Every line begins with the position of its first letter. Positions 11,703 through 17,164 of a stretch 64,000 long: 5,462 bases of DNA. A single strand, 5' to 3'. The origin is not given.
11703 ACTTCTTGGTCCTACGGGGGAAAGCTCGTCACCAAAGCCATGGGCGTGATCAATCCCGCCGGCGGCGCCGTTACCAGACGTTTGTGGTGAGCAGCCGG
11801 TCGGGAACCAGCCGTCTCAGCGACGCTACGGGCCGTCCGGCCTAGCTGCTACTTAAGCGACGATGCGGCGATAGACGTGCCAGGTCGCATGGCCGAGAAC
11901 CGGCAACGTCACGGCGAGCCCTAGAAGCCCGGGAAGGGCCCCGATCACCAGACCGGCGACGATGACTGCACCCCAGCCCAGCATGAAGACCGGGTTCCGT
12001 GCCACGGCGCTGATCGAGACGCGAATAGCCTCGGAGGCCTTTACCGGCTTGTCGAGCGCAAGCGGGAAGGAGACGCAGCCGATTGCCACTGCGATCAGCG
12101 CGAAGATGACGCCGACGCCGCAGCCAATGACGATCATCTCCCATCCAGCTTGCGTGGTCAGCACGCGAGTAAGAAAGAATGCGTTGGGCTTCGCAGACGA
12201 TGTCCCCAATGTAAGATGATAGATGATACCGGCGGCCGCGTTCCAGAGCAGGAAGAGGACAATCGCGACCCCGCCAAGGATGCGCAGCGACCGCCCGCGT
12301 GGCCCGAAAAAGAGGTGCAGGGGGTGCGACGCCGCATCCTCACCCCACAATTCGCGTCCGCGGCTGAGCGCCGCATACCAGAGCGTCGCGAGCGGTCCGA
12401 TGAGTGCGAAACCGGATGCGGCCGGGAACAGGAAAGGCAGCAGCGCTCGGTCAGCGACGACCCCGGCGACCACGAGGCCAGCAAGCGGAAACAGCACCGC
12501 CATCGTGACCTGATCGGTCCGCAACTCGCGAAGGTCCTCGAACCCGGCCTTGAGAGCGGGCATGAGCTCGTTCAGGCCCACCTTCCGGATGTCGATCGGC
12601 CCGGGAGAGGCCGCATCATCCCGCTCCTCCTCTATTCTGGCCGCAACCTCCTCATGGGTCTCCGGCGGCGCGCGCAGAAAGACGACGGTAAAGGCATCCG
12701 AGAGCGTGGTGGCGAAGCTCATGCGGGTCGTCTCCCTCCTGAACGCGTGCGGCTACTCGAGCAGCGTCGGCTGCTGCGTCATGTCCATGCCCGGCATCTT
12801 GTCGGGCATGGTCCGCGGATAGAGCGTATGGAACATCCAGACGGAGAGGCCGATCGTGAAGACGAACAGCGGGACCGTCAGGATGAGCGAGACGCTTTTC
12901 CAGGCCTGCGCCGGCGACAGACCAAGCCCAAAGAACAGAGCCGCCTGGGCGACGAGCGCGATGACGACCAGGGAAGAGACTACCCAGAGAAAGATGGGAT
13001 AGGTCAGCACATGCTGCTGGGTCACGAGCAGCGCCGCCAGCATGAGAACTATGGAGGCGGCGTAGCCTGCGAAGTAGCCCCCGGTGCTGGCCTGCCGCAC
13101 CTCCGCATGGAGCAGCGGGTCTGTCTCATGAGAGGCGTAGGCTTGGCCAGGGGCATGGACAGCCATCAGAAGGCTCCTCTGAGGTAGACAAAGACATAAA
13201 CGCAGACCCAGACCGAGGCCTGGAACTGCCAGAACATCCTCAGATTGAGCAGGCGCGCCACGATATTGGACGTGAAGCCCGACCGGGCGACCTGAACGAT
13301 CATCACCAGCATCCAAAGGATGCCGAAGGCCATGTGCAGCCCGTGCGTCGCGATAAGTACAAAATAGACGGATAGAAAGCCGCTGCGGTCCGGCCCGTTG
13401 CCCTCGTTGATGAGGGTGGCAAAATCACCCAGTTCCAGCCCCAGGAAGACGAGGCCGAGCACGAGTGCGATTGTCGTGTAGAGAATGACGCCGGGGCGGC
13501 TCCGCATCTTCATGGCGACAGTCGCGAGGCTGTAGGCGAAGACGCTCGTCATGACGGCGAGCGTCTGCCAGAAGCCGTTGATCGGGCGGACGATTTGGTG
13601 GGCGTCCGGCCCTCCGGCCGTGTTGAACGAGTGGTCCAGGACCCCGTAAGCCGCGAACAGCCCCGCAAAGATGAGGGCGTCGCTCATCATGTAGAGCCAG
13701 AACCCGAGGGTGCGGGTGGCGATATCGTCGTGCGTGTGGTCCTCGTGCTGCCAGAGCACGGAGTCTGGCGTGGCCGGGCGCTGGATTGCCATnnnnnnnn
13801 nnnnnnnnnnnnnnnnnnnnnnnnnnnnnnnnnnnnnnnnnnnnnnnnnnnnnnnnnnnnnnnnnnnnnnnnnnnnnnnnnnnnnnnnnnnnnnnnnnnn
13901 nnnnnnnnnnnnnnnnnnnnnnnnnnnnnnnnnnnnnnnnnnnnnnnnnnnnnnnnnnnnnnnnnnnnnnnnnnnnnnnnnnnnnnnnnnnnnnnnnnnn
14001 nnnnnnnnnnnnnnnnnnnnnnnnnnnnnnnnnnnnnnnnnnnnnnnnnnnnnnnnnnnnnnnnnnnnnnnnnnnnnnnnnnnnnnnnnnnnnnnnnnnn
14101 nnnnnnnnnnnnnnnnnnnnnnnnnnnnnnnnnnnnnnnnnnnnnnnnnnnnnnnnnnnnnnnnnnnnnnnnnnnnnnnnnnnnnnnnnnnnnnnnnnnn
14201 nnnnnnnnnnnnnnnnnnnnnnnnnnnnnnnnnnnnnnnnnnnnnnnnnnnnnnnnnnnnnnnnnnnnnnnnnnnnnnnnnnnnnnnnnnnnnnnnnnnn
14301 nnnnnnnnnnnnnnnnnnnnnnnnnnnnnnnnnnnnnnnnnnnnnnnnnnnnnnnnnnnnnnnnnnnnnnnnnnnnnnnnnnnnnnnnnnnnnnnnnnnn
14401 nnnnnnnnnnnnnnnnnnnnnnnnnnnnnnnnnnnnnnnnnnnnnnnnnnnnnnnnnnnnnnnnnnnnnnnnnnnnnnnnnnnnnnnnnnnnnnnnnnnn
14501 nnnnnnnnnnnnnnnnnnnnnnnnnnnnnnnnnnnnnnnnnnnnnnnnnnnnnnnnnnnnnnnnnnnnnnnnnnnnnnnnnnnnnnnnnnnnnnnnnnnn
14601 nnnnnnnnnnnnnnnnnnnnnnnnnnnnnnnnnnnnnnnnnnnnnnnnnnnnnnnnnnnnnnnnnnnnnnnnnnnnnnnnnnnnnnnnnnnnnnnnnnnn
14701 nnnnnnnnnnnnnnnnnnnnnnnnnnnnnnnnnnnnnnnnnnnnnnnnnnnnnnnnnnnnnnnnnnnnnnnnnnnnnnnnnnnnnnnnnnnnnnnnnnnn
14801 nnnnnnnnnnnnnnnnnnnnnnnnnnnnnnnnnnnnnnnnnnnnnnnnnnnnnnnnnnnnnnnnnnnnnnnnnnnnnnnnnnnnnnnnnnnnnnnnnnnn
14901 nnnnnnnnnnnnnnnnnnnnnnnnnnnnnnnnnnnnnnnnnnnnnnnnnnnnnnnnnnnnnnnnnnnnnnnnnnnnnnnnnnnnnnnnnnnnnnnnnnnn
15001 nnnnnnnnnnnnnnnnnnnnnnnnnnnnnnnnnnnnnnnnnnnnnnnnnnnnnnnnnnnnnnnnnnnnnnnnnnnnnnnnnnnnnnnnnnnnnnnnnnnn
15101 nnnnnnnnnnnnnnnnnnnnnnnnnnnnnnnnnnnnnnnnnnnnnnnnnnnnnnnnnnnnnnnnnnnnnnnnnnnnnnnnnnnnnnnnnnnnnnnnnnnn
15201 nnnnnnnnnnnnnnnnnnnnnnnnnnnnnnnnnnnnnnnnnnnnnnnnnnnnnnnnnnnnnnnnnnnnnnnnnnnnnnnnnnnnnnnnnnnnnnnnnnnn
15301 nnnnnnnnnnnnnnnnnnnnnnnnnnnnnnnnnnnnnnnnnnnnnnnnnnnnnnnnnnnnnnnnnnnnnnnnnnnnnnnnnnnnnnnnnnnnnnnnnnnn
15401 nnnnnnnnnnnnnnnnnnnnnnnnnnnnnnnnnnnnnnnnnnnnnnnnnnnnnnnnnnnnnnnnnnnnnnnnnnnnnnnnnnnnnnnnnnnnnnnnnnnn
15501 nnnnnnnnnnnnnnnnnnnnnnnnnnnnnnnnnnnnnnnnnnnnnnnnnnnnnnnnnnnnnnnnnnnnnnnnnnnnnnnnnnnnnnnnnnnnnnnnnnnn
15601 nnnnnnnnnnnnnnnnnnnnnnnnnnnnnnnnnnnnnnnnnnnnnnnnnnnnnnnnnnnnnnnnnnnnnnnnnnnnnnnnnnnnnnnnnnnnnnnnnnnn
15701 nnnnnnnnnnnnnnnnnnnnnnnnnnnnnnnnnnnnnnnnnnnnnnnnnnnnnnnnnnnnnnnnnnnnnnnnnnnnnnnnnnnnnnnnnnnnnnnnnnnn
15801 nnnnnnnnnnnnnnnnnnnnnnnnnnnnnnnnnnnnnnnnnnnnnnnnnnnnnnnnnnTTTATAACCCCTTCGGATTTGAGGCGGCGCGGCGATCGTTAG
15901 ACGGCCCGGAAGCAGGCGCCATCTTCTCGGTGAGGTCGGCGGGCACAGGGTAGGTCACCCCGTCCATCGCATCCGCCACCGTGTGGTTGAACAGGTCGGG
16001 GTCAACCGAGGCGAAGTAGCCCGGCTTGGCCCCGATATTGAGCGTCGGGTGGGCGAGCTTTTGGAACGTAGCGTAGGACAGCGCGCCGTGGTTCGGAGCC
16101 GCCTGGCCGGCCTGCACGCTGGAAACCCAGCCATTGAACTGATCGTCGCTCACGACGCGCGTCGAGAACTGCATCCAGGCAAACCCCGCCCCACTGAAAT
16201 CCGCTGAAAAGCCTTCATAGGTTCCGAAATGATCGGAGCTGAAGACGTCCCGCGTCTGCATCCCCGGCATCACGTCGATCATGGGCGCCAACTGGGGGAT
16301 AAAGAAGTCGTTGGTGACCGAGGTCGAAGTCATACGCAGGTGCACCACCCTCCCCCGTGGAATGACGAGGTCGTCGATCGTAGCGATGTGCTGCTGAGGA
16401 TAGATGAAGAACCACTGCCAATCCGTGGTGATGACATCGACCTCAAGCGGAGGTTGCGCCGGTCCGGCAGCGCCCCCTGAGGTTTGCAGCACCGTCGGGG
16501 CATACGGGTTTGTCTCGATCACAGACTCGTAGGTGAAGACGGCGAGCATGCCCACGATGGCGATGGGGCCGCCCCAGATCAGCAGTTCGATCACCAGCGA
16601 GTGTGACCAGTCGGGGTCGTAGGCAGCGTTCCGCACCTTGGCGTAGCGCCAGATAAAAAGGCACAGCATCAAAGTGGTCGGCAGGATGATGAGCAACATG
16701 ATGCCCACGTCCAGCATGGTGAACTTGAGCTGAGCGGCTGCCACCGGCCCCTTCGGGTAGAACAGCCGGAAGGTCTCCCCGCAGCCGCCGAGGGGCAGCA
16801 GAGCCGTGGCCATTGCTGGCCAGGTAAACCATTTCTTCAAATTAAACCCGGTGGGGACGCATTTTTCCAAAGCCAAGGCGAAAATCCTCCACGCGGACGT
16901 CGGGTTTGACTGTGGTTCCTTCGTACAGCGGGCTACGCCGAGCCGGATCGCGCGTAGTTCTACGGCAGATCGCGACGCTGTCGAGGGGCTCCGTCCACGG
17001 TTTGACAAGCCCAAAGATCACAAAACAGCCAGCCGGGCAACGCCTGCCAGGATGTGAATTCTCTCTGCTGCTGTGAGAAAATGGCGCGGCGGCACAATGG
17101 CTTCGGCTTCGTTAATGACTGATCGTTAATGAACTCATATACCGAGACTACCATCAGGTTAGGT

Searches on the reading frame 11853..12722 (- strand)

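Call 8: search_protein_families(library=pfam, proteins=[window:11853-12722:-], max_evalue=0.001)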
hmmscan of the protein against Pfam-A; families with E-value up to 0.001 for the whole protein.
window:11853-12722:- (289 aa): 1 family
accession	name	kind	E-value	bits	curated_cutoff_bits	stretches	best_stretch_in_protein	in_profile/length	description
PF09955.14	DUF2189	-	8.7e-24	84.5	26.2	1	98-224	1-126/126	Predicted integral membrane protein (DUF2189)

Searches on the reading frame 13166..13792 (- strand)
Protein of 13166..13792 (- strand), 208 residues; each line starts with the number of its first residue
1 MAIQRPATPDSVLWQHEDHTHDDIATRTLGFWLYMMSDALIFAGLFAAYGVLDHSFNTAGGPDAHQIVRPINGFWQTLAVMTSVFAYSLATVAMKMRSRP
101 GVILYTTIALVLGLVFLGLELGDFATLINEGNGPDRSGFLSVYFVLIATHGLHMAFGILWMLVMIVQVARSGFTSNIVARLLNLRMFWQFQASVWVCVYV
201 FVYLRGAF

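Call 8: search_protein_families(library=pfam, proteins=[window:13166-13792:-], max_evalue=0.001)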
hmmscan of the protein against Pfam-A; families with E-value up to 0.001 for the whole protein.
window:13166-13792:- (208 aa): 1 family
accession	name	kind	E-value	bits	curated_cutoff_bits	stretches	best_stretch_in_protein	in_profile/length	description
PF00510.24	COX3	-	1.3e-07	32.2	23.8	1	18-206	67-257/258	Cytochrome c oxidase subunit III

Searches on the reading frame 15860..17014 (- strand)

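Call 8: search_protein_families(library=pfam, proteins=[window:15860-17014:-], max_evalue=0.001)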
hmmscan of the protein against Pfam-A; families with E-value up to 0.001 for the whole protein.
window:15860-17014:- (384 aa): 2 families
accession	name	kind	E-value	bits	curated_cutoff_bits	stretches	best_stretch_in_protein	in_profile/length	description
PF06481.20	COX_ARM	-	2.5e-06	27.7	23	1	310-351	5-44/46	COX Aromatic Rich Motif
PF00116.26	COX2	-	1.4e-05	25.4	22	1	212-283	44-115/120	Cytochrome C oxidase subunit II, periplasmic domain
